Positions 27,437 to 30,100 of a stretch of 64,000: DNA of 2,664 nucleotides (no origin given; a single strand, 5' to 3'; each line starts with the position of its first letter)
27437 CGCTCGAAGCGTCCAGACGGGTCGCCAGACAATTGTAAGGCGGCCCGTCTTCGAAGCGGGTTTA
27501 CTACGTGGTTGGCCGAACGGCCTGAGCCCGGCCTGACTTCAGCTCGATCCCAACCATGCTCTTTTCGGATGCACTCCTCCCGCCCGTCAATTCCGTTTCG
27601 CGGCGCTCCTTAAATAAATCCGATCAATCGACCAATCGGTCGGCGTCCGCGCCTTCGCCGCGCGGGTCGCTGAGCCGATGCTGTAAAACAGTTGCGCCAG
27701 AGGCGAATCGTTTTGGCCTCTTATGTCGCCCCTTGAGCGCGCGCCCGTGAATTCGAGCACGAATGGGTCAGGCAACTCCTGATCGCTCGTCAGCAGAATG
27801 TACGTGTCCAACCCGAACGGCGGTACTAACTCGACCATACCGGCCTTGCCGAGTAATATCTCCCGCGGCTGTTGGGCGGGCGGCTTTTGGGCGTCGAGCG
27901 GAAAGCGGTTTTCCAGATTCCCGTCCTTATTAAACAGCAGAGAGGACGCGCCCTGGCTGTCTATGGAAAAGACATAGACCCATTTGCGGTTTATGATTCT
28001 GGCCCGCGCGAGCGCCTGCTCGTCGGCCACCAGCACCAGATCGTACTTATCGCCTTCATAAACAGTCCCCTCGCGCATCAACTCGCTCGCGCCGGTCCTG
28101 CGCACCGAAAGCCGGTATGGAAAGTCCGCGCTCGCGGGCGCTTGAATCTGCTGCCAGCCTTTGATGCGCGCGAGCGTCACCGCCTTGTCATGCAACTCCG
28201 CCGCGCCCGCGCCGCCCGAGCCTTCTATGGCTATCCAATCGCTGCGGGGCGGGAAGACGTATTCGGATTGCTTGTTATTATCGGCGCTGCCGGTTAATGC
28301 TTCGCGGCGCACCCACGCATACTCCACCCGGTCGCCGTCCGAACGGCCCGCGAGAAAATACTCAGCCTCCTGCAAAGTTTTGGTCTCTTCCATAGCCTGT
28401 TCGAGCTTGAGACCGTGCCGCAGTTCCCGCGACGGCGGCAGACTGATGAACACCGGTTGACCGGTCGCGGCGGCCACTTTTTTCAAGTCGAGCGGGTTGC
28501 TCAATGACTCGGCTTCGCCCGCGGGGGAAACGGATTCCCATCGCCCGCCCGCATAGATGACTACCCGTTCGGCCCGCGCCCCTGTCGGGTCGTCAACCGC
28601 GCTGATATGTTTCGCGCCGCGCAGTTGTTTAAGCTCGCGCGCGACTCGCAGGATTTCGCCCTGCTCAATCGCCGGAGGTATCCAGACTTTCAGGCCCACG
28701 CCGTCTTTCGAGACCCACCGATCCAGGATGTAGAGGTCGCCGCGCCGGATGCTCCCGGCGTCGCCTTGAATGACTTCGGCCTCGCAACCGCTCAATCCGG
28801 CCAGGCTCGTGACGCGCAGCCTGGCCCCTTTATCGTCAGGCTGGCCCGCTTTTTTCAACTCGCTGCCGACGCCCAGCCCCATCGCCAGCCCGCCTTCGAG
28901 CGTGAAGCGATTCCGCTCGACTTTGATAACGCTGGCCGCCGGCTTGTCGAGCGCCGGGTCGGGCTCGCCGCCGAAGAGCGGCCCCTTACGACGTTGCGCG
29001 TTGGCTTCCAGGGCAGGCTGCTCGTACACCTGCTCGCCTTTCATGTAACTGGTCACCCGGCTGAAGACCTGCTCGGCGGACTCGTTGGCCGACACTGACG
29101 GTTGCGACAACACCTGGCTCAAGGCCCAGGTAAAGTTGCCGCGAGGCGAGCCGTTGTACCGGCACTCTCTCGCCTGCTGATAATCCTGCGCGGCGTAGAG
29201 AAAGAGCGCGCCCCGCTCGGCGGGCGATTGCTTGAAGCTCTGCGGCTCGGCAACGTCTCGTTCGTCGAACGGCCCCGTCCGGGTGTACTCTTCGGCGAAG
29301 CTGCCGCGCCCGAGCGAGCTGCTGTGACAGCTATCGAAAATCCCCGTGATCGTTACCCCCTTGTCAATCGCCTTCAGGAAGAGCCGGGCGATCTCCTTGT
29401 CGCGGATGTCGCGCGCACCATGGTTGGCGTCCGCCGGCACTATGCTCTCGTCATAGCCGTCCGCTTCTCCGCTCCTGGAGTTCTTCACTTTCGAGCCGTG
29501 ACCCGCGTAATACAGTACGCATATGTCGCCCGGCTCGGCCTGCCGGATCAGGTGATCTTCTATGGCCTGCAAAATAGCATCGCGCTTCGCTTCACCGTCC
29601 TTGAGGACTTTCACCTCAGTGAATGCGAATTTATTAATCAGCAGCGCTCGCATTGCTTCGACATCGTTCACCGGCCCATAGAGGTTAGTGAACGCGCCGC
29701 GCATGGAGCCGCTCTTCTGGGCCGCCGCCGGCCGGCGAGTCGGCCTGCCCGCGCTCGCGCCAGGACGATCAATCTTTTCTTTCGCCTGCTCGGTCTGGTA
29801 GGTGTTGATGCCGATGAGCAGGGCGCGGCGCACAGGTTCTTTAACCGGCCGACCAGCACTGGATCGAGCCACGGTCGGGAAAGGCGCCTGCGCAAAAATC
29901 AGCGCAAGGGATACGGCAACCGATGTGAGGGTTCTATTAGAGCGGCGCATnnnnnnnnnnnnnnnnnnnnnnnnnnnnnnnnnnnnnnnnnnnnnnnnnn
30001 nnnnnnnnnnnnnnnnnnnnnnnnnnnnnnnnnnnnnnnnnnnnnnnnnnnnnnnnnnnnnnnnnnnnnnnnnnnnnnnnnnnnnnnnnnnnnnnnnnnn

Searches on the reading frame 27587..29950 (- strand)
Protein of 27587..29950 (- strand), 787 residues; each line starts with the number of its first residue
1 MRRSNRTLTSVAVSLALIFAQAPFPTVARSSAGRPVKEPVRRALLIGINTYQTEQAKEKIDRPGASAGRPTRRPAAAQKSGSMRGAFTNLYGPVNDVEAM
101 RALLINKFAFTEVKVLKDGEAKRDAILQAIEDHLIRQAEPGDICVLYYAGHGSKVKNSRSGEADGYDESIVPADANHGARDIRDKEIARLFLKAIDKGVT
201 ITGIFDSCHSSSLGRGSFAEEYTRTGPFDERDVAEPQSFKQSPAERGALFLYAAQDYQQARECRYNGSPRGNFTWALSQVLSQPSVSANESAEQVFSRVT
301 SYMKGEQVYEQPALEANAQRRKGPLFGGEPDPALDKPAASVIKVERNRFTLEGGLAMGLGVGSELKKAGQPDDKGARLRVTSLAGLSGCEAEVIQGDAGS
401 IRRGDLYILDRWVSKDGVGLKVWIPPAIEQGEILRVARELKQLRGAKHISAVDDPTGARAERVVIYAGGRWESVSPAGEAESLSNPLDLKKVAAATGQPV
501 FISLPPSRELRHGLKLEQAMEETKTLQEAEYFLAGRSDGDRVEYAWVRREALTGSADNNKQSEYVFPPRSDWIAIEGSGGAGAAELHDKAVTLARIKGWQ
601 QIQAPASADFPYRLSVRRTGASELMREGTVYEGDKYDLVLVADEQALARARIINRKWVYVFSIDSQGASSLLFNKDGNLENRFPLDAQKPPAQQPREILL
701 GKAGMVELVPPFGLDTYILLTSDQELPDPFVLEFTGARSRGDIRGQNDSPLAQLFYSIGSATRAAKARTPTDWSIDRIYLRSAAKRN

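Call 78: search_protein_families(library=pfam, proteins=[window:27587-29950:-], max_evalue=0.0001)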
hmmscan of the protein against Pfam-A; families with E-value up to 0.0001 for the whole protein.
window:27587-29950:- (787 aa): 1 family
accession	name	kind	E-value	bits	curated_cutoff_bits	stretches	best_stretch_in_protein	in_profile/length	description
PF00656.27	Peptidase_C14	-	1.2e-23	84.5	21.4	1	85-317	14-226/233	Caspase domain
